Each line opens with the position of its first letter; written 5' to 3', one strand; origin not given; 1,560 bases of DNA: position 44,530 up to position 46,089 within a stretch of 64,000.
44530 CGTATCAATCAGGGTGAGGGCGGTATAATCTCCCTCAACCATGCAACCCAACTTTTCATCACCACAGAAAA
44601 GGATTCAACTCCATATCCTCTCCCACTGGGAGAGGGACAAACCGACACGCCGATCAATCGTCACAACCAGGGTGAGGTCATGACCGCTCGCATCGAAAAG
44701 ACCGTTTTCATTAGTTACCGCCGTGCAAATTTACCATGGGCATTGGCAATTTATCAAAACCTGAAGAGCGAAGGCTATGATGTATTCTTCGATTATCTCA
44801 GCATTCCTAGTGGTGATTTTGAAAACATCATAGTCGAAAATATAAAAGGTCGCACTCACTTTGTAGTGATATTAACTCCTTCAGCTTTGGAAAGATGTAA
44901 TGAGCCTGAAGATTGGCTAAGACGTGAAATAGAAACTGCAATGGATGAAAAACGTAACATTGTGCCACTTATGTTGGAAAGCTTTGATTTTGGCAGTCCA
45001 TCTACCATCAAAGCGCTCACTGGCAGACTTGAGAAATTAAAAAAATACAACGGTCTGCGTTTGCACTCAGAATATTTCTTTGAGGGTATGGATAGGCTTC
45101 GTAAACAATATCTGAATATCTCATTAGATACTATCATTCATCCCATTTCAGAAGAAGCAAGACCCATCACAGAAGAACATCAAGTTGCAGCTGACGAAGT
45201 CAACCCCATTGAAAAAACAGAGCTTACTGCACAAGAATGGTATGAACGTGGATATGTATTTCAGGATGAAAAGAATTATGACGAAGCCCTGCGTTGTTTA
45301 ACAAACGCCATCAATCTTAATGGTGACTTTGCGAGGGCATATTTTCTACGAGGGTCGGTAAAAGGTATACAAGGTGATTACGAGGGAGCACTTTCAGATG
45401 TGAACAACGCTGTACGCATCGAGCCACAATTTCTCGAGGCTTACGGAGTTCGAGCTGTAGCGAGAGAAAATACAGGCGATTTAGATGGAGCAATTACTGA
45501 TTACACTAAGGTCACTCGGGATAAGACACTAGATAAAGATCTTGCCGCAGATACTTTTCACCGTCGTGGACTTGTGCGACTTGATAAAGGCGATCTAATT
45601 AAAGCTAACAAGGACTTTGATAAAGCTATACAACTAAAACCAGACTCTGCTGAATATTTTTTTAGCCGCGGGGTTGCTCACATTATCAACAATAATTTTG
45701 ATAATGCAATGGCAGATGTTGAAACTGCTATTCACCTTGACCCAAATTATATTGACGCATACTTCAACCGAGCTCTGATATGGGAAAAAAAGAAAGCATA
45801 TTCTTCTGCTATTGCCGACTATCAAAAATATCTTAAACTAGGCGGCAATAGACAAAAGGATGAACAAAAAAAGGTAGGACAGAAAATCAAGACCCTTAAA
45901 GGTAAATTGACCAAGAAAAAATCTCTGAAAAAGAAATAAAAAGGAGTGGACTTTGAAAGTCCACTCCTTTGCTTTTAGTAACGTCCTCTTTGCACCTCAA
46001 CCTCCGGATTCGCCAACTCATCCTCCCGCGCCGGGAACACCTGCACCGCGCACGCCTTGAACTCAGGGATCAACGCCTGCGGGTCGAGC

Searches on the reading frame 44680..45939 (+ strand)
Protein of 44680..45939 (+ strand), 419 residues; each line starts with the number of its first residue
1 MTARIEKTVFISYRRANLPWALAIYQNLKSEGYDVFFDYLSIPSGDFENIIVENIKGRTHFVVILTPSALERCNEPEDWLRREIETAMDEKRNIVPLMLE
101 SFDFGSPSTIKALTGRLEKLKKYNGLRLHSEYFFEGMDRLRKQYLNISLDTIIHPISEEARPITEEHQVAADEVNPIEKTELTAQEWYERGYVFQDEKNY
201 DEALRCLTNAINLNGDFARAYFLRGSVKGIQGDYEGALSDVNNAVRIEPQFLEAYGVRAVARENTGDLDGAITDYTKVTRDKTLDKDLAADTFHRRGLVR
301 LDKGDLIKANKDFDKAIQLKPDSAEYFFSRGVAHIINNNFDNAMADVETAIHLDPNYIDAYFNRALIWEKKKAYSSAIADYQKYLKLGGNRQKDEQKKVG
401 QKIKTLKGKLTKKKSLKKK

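Call 21: search_protein_families(library=pfam, proteins=[window:44680-45939:+])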
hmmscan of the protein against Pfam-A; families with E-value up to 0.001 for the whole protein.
window:44680-45939:+ (419 aa): 18 families
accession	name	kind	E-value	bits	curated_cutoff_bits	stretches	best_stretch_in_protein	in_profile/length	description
PF00515.34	TPR_1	-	1.5e-32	110.5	27.8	3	184-216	1-33/34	Tetratricopeptide repeat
PF07719.23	TPR_2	-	1.7e-30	103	27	1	184-216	1-33/34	Tetratricopeptide repeat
PF13414.12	TPR_11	-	2.2e-23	82.1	26.8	3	297-334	1-38/42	TPR repeat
PF13181.12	TPR_8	-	6.5e-23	79.3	25.7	0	187-216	4-33/34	Tetratricopeptide repeat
PF13432.12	TPR_16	-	4.2e-19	69.1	32.7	2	296-357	3-64/65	Tetratricopeptide repeat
PF13371.12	TPR_9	-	7.5e-19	68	35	1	334-392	5-63/73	Tetratricopeptide repeat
PF13676.11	TIR_2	-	1.2e-16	61.7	28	1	9-107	1-98/122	TIR domain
PF13431.12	TPR_17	-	1.9e-15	56.2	24.4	0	348-367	3-22/34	Tetratricopeptide repeat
PF13428.12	TPR_14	-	2.8e-09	37.2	23.5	0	185-225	2-42/44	Tetratricopeptide repeat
PF14559.12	TPR_19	-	1.9e-08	34.9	25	0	231-273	4-46/68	Tetratricopeptide repeat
PF13424.12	TPR_12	-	7.8e-07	29.6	30.1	0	187-240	6-67/77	Tetratricopeptide repeat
PF25570.1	TPR_DENND3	-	2.6e-06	27.8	27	0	200-252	24-81/115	DENND3-like, TPR repeats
PF23914.1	TPR_CcmH_CycH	-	4e-05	24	42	0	299-387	59-150/158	Cytochrome c-type biogenesis protein H TPR domain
PF25063.1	ARM_TT21_C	-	0.00023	21.5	35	0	179-247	90-158/209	Tetratricopeptide repeat protein 21 C-terminal ARM domain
PF25062.1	ARM_TT21_N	-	0.00035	20.8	40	0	282-379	92-189/222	Tetratricopeptide repeat protein 21 N-terminal ARM repeat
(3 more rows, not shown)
